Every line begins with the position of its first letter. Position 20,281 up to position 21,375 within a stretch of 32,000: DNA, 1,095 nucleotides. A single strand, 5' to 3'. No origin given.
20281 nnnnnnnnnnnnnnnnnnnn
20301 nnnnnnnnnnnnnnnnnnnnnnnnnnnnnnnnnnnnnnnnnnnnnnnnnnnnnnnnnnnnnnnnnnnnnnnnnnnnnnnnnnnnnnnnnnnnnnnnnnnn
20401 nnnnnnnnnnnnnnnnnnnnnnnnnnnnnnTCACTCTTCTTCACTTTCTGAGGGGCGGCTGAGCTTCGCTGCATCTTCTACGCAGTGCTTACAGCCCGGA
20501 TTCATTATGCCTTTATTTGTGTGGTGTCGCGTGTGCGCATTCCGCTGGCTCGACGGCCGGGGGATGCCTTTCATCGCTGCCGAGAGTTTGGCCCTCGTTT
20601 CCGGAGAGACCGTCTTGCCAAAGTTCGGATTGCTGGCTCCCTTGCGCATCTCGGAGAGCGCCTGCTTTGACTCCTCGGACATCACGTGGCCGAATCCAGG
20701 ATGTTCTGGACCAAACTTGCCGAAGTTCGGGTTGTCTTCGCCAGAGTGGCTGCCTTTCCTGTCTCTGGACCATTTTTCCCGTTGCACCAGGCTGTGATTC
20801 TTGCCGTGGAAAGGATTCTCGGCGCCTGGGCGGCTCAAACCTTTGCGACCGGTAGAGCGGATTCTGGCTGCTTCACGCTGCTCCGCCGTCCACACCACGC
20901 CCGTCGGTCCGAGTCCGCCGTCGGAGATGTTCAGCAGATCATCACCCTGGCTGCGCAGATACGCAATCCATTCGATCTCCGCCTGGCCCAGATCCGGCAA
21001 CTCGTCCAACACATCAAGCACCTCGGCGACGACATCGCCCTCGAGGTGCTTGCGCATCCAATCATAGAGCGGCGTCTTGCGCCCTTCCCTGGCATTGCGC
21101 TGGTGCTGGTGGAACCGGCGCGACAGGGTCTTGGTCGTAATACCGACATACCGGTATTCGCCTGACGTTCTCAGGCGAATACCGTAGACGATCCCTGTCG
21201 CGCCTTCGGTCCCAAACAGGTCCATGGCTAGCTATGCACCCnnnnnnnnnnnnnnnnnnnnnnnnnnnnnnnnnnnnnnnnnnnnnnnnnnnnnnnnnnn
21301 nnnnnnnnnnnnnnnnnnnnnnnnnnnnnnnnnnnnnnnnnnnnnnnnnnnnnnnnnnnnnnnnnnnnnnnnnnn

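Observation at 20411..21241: Free-standing GIY-YIG/NUMOD3 homing endonuclease gene wedged exactly between nrdE and nrdF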

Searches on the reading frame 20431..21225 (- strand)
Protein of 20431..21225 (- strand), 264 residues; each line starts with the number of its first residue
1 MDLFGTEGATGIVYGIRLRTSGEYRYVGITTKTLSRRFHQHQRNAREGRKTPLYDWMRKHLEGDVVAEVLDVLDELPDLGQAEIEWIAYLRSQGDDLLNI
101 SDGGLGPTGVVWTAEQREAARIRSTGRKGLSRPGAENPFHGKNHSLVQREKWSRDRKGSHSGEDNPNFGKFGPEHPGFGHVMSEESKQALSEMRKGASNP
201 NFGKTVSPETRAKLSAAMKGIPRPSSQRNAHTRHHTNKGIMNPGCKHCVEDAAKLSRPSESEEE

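Call 4: search_protein_families(library=pfam, proteins=[window:20431-21225:-], max_evalue=0.1)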
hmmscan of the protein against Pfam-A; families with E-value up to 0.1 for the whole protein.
window:20431-21225:- (264 aa): 2 families
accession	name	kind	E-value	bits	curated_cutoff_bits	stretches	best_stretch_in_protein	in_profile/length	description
PF07460.16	NUMOD3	-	7.5e-16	58.2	20.4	1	179-215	1-37/37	NUMOD3 motif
PF01541.30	GIY-YIG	-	3.9e-05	24.3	22.6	1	12-56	3-47/78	GIY-YIG catalytic domain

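Call 5: search_protein_families(library=ncbifam, proteins=[window:20431-21225:-], max_evalue=1)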
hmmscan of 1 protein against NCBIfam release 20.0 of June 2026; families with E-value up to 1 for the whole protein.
window:20431-21225:- (264 aa): 1 family
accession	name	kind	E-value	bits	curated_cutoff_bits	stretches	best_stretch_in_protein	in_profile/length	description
TIGR01453.1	grpIintron_endo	subfamily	7.7e-13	49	56.05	2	13-188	4-154/215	group I intron endonuclease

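Call 6: search_protein_families(library=phrogs, proteins=[window:20431-21225:-], max_evalue=0.01)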
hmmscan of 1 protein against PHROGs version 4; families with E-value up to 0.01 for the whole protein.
window:20431-21225:- (264 aa): 4 families
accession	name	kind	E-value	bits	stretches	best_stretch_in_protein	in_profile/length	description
phrog_314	-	DNA, RNA and nucleotide metabolism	2.2e-20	74.1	1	12-248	180-359/574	homing endonuclease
phrog_655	-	DNA, RNA and nucleotide metabolism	4.4e-05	24.5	1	182-247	125-187/343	homing endonuclease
phrog_5123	-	DNA, RNA and nucleotide metabolism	5.1e-05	24.2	1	13-91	4-80/152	homing endonuclease with GIY-YIG motif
phrog_7168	-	DNA, RNA and nucleotide metabolism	0.0019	18.7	1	11-116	2-109/284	homing endonuclease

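Call 7: find_homologous_proteins(query=window:20431-21225:-)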
Query window:20431-21225:- (264 aa): 429 proteins with E <= 0.001 among 1142 candidates; the best 120 are listed.
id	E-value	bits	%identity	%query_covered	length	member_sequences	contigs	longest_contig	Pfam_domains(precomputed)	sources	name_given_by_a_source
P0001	4.6e-177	605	100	100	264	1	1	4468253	PF07460.17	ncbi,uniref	ncbi:NUMOD3 domain-containing DNA-binding protein [Pseudarthrobacter sp. P1]|uniref:NUMOD3 domain-co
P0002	3.7e-123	428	71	99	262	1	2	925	PF07460.17,PF01541.31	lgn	-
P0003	1.0e-121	424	71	99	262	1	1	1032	PF07460.17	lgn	-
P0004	1.0e-121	424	73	95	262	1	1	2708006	PF07460.17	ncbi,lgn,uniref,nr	ncbi:NUMOD3 domain-containing DNA-binding protein [Arthrobacter sp. 35W]|uniref:NUMOD3 domain-contai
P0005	5.4e-121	421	71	100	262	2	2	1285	PF07460.17,PF01541.31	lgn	-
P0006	1.0e-120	420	72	94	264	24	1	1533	PF07460.17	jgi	jgi:hypothetical protein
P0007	1.1e-120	420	73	92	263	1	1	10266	PF07460.17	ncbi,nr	ncbi:MAG: NUMOD3 domain-containing DNA-binding protein [Actinomycetota bacterium]|nr:NUMOD3 domain-c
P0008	2.1e-120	419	72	94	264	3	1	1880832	PF07460.17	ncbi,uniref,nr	ncbi:NUMOD3 domain-containing DNA-binding protein [Arthrobacter sp. U41]|uniref:NUMOD3 domain-contai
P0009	2.1e-120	419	72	94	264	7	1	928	PF07460.17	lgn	-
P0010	2.7e-120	419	72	94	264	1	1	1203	PF07460.17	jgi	jgi:hypothetical protein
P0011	3.1e-120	419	73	94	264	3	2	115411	PF07460.17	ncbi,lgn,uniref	ncbi:NUMOD3 domain-containing DNA-binding protein [Arthrobacter sp. LAR12-1-1.1]|uniref:NUMOD3 domai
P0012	3.9e-120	418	70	100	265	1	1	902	PF07460.17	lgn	-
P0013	7.2e-120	418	70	99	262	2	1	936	PF07460.17,PF01541.31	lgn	-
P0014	2.7e-119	416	71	94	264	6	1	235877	PF07460.17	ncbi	ncbi:NUMOD3 domain-containing DNA-binding protein [Arthrobacter sp. RHLT1-20]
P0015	3.2e-119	415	72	94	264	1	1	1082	PF07460.17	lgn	-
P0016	7.3e-119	414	72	94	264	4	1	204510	PF07460.17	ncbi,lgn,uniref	ncbi:NUMOD3 domain-containing DNA-binding protein [Arthrobacter sp. YAF34]|uniref:NUMOD3 domain-cont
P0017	1.9e-118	413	71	94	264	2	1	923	PF07460.17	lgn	-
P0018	3.6e-118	412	70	96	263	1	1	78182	PF07460.17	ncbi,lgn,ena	-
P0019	5.3e-118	411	71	94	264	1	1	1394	PF07460.17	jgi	jgi:hypothetical protein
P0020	8.5e-118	411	73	92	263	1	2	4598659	PF07460.17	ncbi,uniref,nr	ncbi:hypothetical protein JOE40_001302 [Arthrobacter sp. PvP102]|uniref:NUMOD3 domain-containing DNA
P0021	1.1e-117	410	70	94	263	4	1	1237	PF07460.17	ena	-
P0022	1.9e-117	410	69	95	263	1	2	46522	PF07460.17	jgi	jgi:hypothetical protein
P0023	4.3e-117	408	70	94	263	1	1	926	PF07460.17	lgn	-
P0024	6.2e-117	408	70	95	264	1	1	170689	PF07460.17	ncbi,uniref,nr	ncbi:NUMOD3 domain-containing DNA-binding protein [Paenarthrobacter sp. PH39-S1]|uniref:NUMOD3 domai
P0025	6.2e-117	408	71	94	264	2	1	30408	PF07460.17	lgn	-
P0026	1.0e-116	407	71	94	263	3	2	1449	PF07460.17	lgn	-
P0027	1.4e-116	407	70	94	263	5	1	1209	PF07460.17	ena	-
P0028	1.6e-116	407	69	94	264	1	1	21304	PF07460.17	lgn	-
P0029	1.8e-116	406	70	95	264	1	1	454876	PF07460.17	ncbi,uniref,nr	ncbi:NUMOD3 domain-containing DNA-binding protein [Arthrobacter sp. ISL-72]|uniref:NUMOD3 domain-con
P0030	3.9e-116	405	70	94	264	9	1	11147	PF07460.17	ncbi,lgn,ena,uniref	ncbi:NUMOD3 domain-containing DNA-binding protein [uncultured Arthrobacter sp.]|uniref:NUMOD3 domain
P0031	5.0e-116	405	70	92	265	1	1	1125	PF07460.17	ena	-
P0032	6.2e-116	405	69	97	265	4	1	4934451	PF07460.17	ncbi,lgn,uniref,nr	ncbi:hypothetical protein StoSoilA2_26120 [Arthrobacter sp. StoSoilA2]|uniref:NUMOD3 domain-containi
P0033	7.0e-116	404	71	92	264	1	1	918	PF07460.17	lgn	-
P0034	7.3e-116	404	70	98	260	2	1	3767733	PF07460.17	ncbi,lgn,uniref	ncbi:NUMOD3 domain-containing DNA-binding protein [Arthrobacter sp. Soc17.1.1.1]|uniref:NUMOD3 domai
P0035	8.0e-116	404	68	98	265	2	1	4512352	PF07460.17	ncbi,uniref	ncbi:NUMOD3 domain-containing DNA-binding protein [Paenarthrobacter sp. NyZ202]|uniref:NUMOD3 domain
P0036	1.3e-115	404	68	96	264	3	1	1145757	PF07460.17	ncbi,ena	-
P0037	1.5e-115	403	67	97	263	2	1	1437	PF07460.17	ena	-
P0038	2.2e-115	403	67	97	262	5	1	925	PF07460.17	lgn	-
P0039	3.5e-115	402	69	94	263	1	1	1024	PF07460.17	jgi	-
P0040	3.5e-115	402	71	92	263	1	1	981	PF07460.17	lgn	-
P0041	4.0e-115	402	69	94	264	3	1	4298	PF07460.17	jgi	jgi:NUMOD3 motif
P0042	5.3e-115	402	70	94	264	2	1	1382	PF07460.17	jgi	jgi:hypothetical protein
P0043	6.5e-115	401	69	94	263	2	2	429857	PF07460.17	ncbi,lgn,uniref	ncbi:NUMOD3 domain-containing DNA-binding protein [Pseudarthrobacter oxydans]|uniref:NUMOD3 domain-c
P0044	1.0e-114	401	69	94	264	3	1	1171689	PF07460.17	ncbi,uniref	ncbi:NUMOD3 domain-containing DNA-binding protein [Arthrobacter sp. 754]|uniref:NUMOD3 domain-contai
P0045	1.1e-114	401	67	94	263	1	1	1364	PF07460.17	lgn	-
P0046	1.4e-114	400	68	94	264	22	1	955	PF07460.17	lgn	-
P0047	1.5e-114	400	68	94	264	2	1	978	PF07460.17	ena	-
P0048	1.6e-114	400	69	94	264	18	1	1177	PF07460.17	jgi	jgi:hypothetical protein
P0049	2.4e-114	399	67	99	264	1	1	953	PF07460.17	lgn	-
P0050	2.5e-114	399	68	94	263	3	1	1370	PF07460.17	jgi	jgi:NUMOD3 motif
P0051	3.0e-114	399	68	97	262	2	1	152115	PF07460.17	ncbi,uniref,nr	ncbi:NUMOD3 domain-containing DNA-binding protein [Arthrobacter silvisoli]|uniref:NUMOD3 domain-cont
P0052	4.0e-114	399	69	94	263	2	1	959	PF07460.17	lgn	-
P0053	4.1e-114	399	70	92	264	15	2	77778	PF07460.17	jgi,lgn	-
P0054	5.9e-114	398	69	94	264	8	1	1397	PF07460.17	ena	-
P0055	8.7e-114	398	68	91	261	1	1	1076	PF07460.17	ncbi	-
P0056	1.1e-113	397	69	93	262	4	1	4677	PF07460.17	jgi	jgi:hypothetical protein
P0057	1.3e-113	397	68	94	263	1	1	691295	PF07460.17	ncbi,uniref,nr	ncbi:NUMOD3 domain-containing DNA-binding protein [Arthrobacter oryzae]|uniref:NUMOD3 domain-contain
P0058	2.2e-113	396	69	92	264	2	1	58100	PF07460.17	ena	-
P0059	2.3e-113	396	69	94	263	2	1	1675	PF07460.17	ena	-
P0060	3.2e-113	396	70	94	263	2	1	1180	PF07460.17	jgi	-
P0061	3.6e-113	396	69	94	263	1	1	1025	PF07460.17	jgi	jgi:hypothetical protein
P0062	4.9e-113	395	69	94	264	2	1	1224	PF07460.17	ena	-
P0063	7.1e-113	395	67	96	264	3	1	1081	PF07460.17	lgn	-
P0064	7.2e-113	395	69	92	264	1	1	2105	PF07460.17,PF01541.31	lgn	-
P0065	7.6e-113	395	66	98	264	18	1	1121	PF07460.17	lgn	-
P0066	1.0e-112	394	67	94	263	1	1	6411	PF07460.17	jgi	jgi:hypothetical protein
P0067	1.4e-112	394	67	94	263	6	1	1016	PF07460.17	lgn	-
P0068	1.5e-112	394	67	94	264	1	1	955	PF07460.17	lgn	-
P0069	1.5e-112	394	68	94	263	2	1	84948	PF07460.17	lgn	-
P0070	1.6e-112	393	68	94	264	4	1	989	PF07460.17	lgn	-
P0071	2.1e-112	393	65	98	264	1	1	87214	PF07460.17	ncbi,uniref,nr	ncbi:NUMOD3 domain-containing DNA-binding protein [Arthrobacter sp. efr-133-TYG-104]|uniref:NUMOD3 d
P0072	2.6e-112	393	69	98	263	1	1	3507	PF07460.17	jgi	jgi:hypothetical protein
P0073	3.8e-112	392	68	97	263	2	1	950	PF07460.17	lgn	-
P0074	6.1e-112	392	69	94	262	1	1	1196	PF07460.17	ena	-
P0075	1.2e-111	391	67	94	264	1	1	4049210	PF07460.17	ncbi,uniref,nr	ncbi:hypothetical protein QFZ70_001634 [Arthrobacter sp. V1I9]|uniref:NUMOD3 domain-containing DNA-b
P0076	2.3e-111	390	66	98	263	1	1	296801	PF07460.17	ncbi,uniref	ncbi:NUMOD3 domain-containing DNA-binding protein [Pseudarthrobacter sp. J1763]|uniref:NUMOD3 domain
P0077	5.6e-111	388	67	94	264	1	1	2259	PF07460.17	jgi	jgi:hypothetical protein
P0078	1.7e-110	387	66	97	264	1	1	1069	PF07460.17,PF01541.31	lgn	-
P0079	3.9e-110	386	66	94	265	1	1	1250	PF07460.17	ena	-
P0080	4.6e-110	385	67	94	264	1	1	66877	PF07460.17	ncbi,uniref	ncbi:NUMOD3 domain-containing DNA-binding protein [Arthrobacter sp. UYEF3]|uniref:NUMOD3 domain-cont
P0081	4.6e-110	385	68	94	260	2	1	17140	PF07460.17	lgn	-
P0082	8.0e-110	385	65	97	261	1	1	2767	PF07460.17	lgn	-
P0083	1.3e-109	384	66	94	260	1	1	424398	PF07460.17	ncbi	ncbi:NUMOD3 domain-containing DNA-binding protein [Nocardia sp. NPDC055053]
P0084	1.5e-109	384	63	99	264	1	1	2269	PF07460.17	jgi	jgi:hypothetical protein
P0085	2.8e-109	383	67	97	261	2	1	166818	PF07460.17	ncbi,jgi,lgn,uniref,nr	ncbi:NUMOD3 domain-containing DNA-binding protein [Arthrobacter wenxiniae]|jgi:hypothetical protein|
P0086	4.0e-109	382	68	92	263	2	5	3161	PF07460.17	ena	-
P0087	4.4e-109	382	67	94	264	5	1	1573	PF07460.17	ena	-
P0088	5.3e-109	382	64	98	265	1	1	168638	PF07460.17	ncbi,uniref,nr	ncbi:NUMOD3 domain-containing DNA-binding protein [Arthrobacter sp. Br18]|uniref:NUMOD3 domain-conta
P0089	7.0e-109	382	66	95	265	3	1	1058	PF07460.17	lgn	-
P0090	2.7e-108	380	64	99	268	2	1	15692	PF07460.17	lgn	-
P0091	5.9e-108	378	67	94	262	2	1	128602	PF07460.17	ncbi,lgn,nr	ncbi:NUMOD3 motif protein [Arthrobacter sp. Soil736]|nr:NUMOD3 motif protein [Arthrobacter sp. Soil7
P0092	1.9e-107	377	66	98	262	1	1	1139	PF07460.17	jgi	jgi:NUMOD3 motif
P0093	2.2e-107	377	66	93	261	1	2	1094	PF07460.17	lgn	-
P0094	4.4e-107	376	63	94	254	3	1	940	PF07460.17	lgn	-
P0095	4.7e-107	376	66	94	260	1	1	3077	PF07460.17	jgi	jgi:NUMOD3 motif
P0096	5.7e-107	375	63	97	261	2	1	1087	PF07460.17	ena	-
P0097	6.9e-107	375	65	94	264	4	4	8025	PF07460.17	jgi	jgi:hypothetical protein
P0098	7.7e-107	375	68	94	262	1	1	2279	PF07460.17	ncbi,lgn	-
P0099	8.7e-107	375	66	94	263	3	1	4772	PF07460.17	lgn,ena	-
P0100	1.4e-106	374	65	95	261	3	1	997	PF07460.17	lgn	-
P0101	1.4e-106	374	66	94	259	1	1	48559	PF07460.17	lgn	-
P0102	1.4e-106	374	65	95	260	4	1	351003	PF07460.17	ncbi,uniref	ncbi:NUMOD3 domain-containing DNA-binding protein [Nocardia salmonicida]|uniref:NUMOD3 domain-contai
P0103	3.8e-106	373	65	95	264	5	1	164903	PF07460.17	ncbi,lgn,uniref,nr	ncbi:NUMOD3 motif protein [Paenarthrobacter nitroguajacolicus]|uniref:NUMOD3 motif protein n=1 Tax=P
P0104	9.6e-106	371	66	94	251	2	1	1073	PF07460.17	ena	-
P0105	1.5e-105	371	65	94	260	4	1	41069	PF07460.17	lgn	-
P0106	1.8e-105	370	67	92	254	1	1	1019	PF07460.17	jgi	-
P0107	2.3e-105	370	65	100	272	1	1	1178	PF07460.17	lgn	-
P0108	3.7e-105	369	62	99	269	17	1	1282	PF07460.17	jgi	-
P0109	3.7e-105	369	67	92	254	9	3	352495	PF07460.17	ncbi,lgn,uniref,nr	ncbi:NUMOD3 motif protein [Nocardia sp. MDA0666]|uniref:NUMOD3 domain-containing DNA-binding protein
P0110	3.9e-105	369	64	92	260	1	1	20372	PF07460.17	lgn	-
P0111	7.6e-105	368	65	91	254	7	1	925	PF07460.17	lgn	-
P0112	1.3e-104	368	63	97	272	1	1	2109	PF07460.17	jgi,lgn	jgi:hypothetical protein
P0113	1.5e-104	367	64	94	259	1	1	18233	PF07460.17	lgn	-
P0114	1.6e-104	367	66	94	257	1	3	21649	PF07460.17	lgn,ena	-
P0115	2.1e-104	367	64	96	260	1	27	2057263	PF07460.17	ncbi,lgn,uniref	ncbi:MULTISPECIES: NUMOD3 domain-containing DNA-binding protein [unclassified Nocardia]|uniref:NUMOD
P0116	2.3e-104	367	64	95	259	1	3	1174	PF07460.17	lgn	-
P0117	4.2e-104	366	64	92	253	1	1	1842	PF07460.17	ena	-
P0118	5.5e-104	365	64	96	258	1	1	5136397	PF07460.17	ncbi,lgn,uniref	ncbi:NUMOD3 domain-containing DNA-binding protein [Nocardia sp. NPDC056064]|uniref:NUMOD3 domain-con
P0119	8.0e-104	365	62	99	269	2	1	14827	PF07460.17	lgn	-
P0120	8.9e-104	365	61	98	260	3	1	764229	PF07460.17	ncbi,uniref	ncbi:NUMOD3 domain-containing DNA-binding protein [Nocardia salmonicida]|uniref:NUMOD3 domain-contai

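Call 13: find_encoding_contigs(protein=P0115, flank=6000, max_places=3)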
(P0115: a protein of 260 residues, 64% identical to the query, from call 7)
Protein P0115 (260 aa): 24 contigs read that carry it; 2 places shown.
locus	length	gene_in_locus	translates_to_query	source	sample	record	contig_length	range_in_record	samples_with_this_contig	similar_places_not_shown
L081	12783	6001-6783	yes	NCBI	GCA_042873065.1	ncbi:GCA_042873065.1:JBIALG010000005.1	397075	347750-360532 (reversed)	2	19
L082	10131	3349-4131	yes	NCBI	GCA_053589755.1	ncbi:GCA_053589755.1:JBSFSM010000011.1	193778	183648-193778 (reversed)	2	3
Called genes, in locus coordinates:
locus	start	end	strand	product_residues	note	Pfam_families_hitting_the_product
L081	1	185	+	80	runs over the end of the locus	PF02597:ThiS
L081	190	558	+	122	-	PF08818:DUF1801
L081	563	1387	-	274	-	PF02540:NAD_synthase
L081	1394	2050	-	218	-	PF00440:TetR_N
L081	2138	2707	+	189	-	PF02525:Flavodoxin_2, PF03358:FMN_red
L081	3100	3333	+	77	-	PF00462:Glutaredoxin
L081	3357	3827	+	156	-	PF07972:Flavodoxin_NdrI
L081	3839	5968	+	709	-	PF08343:RNR_N, PF00317:Ribonuc_red_lgN, PF02867:Ribonuc_red_lgC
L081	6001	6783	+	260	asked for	PF07460:NUMOD3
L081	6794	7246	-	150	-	PF06271:RDD (weak)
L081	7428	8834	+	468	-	PF10009:DUF2252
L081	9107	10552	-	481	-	PF00150:Cellulase, PF18564:Glyco_hydro_5_C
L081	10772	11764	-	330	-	PF00296:Bac_luciferase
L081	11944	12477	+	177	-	-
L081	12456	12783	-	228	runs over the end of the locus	PF05988:DUF899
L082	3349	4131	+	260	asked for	PF07460:NUMOD3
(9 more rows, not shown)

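Call 21: search_dna_similar(query=window:20431-21225:-, collection=phages, mode=protein, max_rows=25)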
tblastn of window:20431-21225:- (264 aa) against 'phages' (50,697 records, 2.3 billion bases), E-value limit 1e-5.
Records with a match: 21; places in all: 23; records where one place covers at least 80% of the query: 1.
Best place of each record, by identity: <60% 21.
By first word of the organism name: Gordonia 4; Acinetobacter 3; Microbacterium 3; Bacillus 2; Salinibacter 2; Synechococcus 2; Pseudomonas 2; Arthrobacter 1; Tegunavirus 1; Ochrobactrum 1.
By host as written in the record: - 3; Microbacterium paraoxydans NRRL B-14843 3; Gordonia malaquae A448 2; Gordonia terrae 3612 2; Bacillus cereus VKM B-370 2; Salinibacter ruber M1 2; Acinetobacter baumannii 2; Synechococcus sp. KCZYC6 2; and 2 more.
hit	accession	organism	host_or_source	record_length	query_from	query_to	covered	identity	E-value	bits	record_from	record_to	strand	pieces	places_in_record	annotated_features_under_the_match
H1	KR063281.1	Gordonia phage GMA2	Gordonia malaquae A448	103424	13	220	79%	36.9%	3e-15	81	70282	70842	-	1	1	hypothetical protein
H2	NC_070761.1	Gordonia phage GMA2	Gordonia malaquae A448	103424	13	220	79%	36.9%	3e-15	81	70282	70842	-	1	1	hypothetical protein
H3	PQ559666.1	Arthrobacter phage Talia1610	Arthrobacter globiformis B-2979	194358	10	250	91%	30.6%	3e-21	99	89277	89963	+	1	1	111: G-I-Y Y-I-G endonuclease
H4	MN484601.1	Gordonia phage Sixama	Gordonia terrae 3612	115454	10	219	80%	28.1%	7e-8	59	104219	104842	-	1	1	181: G-I-Y Y-I-G endonuclease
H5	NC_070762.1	Gordonia phage Sixama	Gordonia terrae 3612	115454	10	219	80%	28.1%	7e-8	59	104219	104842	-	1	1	181: G-I-Y Y-I-G endonuclease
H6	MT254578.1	Bacillus phage Izhevsk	Bacillus cereus VKM B-370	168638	3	198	74%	28.2%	1e-6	55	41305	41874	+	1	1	GIY-YIG endonuclease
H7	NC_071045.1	Bacillus phage Izhevsk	Bacillus cereus VKM B-370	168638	3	198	74%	28.2%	1e-6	55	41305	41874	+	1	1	homing endonuclease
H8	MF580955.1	Salinibacter phage M1EM-1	Salinibacter ruber M1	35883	13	205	73%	27.2%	2e-7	57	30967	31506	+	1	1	hypothetical protein (x2) | sig_peptide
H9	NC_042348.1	Salinibacter phage M1EM-1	Salinibacter ruber M1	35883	13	205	73%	27.2%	2e-7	57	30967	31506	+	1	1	hypothetical protein (x2) | sig_peptide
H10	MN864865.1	Acinetobacter phage vB_AbaM_PhT2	Acinetobacter baumannii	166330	82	222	53%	32.5%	1e-6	55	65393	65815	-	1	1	putative I-TevI-like homing endonuclease GIY-YIG family protein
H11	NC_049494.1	Acinetobacter phage vB_AbaM_PhT2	Acinetobacter baumannii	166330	82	222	53%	32.5%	1e-6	55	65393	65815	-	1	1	homing endonuclease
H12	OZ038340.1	Tegunavirus sp. BRC001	-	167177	82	222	53%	32.5%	1e-6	55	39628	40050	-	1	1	homing endonuclease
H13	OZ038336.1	Acinetobacter phage vB_AbaM_PhT2-v2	-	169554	82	222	53%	32.5%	1e-6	55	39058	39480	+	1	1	homing endonuclease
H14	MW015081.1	Synechococcus phage S-SRM01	Synechococcus sp. KCZYC6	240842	97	220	47%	36.2%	2e-6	55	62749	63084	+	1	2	translation initiation factor 2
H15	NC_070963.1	Synechococcus phage S-SRM01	Synechococcus sp. KCZYC6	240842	97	220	47%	36.2%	2e-6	55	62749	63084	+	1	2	translation initiation factor 2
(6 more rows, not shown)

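Call 22: search_solved_structures(query=window:20431-21225:-, max_evalue=1, show_alignments=3)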
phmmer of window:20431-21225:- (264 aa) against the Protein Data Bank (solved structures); distinct sequences matched with E-value up to 1: 1.
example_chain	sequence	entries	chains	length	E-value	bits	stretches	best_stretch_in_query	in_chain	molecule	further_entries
4lx4_A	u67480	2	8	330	0.89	12.3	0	49-92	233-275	Endoglucanase(Endo-1,4-beta-glucanase)protein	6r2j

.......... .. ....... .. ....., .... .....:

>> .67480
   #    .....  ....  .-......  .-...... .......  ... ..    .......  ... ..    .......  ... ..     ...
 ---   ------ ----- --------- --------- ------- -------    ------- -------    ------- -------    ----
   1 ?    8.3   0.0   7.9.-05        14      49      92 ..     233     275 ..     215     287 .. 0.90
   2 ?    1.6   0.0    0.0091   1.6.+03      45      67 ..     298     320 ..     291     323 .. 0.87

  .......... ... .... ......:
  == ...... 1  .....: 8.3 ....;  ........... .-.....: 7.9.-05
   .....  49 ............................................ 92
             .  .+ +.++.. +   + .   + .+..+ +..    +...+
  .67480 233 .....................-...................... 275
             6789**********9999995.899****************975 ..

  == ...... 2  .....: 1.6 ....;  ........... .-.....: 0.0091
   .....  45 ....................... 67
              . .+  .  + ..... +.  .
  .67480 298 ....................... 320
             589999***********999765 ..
